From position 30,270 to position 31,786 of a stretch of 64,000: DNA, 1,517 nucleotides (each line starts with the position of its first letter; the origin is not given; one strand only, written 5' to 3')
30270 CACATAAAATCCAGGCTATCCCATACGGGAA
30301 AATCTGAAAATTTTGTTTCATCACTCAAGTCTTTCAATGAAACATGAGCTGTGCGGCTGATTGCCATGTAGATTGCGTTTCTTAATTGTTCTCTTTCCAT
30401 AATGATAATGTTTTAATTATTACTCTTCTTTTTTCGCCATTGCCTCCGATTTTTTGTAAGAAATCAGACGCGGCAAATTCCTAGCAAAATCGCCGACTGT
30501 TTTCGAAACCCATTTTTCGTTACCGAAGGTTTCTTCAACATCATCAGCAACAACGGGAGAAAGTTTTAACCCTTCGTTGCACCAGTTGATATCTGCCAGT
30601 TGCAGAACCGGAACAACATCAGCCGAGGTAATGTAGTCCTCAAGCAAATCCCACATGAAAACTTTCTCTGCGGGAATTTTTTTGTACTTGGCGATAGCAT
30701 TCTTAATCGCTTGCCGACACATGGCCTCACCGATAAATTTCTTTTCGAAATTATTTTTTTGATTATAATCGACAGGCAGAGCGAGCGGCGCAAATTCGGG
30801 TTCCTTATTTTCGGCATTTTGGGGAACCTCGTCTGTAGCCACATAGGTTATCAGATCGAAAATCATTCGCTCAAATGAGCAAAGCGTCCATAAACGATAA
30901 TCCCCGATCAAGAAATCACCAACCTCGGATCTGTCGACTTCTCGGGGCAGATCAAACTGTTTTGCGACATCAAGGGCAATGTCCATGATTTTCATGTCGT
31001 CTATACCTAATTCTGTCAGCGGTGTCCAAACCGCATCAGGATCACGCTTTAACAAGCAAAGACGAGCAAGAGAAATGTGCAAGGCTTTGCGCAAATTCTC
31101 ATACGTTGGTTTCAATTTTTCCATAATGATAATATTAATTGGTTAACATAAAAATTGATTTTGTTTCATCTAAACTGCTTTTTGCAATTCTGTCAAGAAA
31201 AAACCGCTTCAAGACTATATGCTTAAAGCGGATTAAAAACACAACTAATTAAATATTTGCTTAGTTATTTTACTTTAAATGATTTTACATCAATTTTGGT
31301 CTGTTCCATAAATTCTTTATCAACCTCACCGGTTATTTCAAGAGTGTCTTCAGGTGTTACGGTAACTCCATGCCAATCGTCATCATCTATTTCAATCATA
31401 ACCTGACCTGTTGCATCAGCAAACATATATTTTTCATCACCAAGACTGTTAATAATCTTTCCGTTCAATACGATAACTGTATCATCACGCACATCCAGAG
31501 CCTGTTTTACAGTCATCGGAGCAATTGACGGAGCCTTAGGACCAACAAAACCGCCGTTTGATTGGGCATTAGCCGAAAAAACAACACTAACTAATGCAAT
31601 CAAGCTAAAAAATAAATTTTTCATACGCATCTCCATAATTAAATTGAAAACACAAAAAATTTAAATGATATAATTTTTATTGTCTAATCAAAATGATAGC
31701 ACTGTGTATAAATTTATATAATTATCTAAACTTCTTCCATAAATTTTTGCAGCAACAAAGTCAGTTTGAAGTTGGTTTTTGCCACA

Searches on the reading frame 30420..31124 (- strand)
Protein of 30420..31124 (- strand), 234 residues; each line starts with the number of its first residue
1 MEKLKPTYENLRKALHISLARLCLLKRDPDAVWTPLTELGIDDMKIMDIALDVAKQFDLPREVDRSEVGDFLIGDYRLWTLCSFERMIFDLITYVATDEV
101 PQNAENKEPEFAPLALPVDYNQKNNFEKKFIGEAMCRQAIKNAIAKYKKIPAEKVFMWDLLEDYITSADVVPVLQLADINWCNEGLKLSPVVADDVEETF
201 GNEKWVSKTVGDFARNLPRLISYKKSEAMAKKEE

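Call 14: search_protein_families(library=pfam, proteins=[window:30420-31124:-], max_evalue=0.01)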
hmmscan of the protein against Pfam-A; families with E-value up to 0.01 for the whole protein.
window:30420-31124:- (234 aa): 0 families

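Call 48: search_protein_families(library=padloc, proteins=[window:30420-31124:-], max_evalue=0.1)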
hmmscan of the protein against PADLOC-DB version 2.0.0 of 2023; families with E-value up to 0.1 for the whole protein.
window:30420-31124:- (234 aa): 0 families

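Call 49: search_protein_families(library=ncbifam, proteins=[window:30420-31124:-], max_evalue=0.1)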
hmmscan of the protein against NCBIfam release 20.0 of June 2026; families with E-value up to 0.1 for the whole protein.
window:30420-31124:- (234 aa): 0 families

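Call 59: find_homologous_proteins(query=window:30420-31124:-, max_evalue=0.001)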
Query window:30420-31124:- (234 aa): 5 proteins with E <= 0.001 among 344 candidates.
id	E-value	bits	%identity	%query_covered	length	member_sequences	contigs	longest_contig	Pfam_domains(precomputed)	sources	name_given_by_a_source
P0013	3.2e-142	490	94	100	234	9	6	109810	-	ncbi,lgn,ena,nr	ncbi:MAG: hypothetical protein IKK52_02095 [Alphaproteobacteria bacterium]|nr:hypothetical protein [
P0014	1.2e-139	481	93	99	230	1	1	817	-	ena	-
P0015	2.5e-131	454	87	100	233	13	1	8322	-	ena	-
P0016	2.3e-118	412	79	100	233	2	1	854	-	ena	-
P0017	2.3e-115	402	78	100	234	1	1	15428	-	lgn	-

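Call 60: find_encoding_contigs(protein=P0013, flank=6000, max_places=6)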
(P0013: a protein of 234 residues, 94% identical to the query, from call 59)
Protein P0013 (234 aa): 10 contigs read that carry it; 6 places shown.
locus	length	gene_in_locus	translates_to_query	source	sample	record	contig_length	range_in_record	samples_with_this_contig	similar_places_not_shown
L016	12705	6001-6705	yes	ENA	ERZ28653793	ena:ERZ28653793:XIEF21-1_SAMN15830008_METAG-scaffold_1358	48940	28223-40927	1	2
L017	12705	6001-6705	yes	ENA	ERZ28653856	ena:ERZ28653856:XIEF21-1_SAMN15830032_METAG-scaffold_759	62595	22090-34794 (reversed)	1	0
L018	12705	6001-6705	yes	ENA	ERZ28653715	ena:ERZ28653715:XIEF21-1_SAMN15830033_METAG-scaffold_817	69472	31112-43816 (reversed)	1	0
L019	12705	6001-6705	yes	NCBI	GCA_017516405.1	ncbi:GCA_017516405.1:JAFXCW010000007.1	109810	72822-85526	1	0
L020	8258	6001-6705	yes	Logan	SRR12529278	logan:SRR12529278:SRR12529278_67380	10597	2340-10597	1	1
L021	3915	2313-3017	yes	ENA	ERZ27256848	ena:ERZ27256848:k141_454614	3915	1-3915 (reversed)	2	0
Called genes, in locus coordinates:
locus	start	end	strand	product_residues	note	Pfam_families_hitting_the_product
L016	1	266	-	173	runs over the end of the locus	PF00156:Pribosyltran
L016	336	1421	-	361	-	PF00753:Lactamase_B, PF13483:Lactamase_B_3, PF12706:Lactamase_B_2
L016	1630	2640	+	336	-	PF00438:S-AdoMet_synt_N, PF02772:S-AdoMet_synt_M (weak), PF02773:S-AdoMet_synt_C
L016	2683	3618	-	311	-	PF00890:FAD_binding_2 (faint), PF01134:GIDA (faint), PF01266:DAO (faint), PF03486:HI0933_like (faint), PF07992:Pyr_redox_2, PF12831:FAD_oxidored (weak), PF13738:Pyr_redox_3, PF00070:Pyr_redox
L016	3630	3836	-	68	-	-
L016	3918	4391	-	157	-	PF03449:GreA_GreB_N, PF01272:GreA_GreB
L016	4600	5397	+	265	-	PF01048:PNP_UDP_1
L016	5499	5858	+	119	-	PF04076:BOF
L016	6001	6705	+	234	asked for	-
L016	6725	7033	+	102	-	-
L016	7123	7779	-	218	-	-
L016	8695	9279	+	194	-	-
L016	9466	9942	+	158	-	PF00383:dCMP_cyt_deam_1, PF14437:MafB19-deam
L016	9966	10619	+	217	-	PF00702:Hydrolase (weak), PF13419:HAD_2 (weak)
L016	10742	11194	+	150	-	PF11220:DUF3015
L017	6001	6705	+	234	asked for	-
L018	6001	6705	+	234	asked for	-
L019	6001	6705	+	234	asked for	-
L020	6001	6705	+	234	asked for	-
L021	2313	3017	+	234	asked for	-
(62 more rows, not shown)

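Call 61: find_encoding_contigs(protein=P0015, flank=8000, max_places=4)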
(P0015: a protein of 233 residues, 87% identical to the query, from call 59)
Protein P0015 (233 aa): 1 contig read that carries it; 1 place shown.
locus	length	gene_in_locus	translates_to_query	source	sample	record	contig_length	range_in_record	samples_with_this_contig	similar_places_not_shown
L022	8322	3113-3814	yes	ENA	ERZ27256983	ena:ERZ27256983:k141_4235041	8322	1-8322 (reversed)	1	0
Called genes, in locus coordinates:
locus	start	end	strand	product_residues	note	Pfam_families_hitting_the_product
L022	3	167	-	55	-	?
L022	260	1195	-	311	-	PF01134:GIDA (faint), PF01266:DAO (faint), PF03486:HI0933_like (faint), PF07992:Pyr_redox_2, PF12831:FAD_oxidored (weak), PF13450:NAD_binding_8 (faint), PF13738:Pyr_redox_3, PF00070:Pyr_redox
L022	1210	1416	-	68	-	-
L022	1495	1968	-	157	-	PF03449:GreA_GreB_N, PF01272:GreA_GreB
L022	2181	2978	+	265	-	PF01048:PNP_UDP_1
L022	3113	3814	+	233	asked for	-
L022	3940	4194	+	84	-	-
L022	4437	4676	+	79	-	PF00550:PP-binding (weak)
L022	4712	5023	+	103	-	-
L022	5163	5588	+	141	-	-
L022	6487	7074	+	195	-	-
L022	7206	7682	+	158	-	PF00383:dCMP_cyt_deam_1, PF14437:MafB19-deam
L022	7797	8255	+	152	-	PF11220:DUF3015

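Call 91: search_protein_families(library=phrogs, proteins=[window:30420-31124:-], max_evalue=0.1)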
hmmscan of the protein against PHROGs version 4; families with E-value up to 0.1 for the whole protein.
window:30420-31124:- (234 aa): 0 families

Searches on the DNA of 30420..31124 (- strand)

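Call 79: search_rna_families(source=L022, start=5670, end=6420, threshold=evalue, max_evalue=10)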
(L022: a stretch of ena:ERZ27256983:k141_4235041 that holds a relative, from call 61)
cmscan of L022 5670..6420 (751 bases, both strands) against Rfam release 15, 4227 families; matches with E-value up to 10: 4.
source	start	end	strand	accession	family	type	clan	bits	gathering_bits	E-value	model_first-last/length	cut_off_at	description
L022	5670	5713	-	RF01844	SmY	Gene; snRNA; splicing;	-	16.1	39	0.68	1-46/80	3'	SmY spliceosomal RNA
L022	6294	6325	+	RF01716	PhotoRC-I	Cis-reg;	-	10.6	45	8.3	1-44/44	no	PhotoRC-I RNA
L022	6309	6395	-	RF02041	HOTTIP_2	Gene; lncRNA;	-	8.8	80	0.77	1-374/374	no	HOXA transcript at the distal tip, conserved region 2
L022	5981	6047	-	RF02042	HOTTIP_3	Gene; lncRNA;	-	7.6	50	2.6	1-353/353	no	HOXA transcript at the distal tip, conserved region 3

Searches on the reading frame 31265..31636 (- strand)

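Call 14: search_protein_families(library=pfam, proteins=[window:31265-31636:-], max_evalue=0.01)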
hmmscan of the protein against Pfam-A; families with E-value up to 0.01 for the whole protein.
window:31265-31636:- (123 aa): 1 family
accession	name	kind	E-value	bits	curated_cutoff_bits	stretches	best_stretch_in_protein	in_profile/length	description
PF04076.19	BOF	-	6.9e-28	97.2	25.8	1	23-120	8-101/103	Bacterial OB fold (BOF) protein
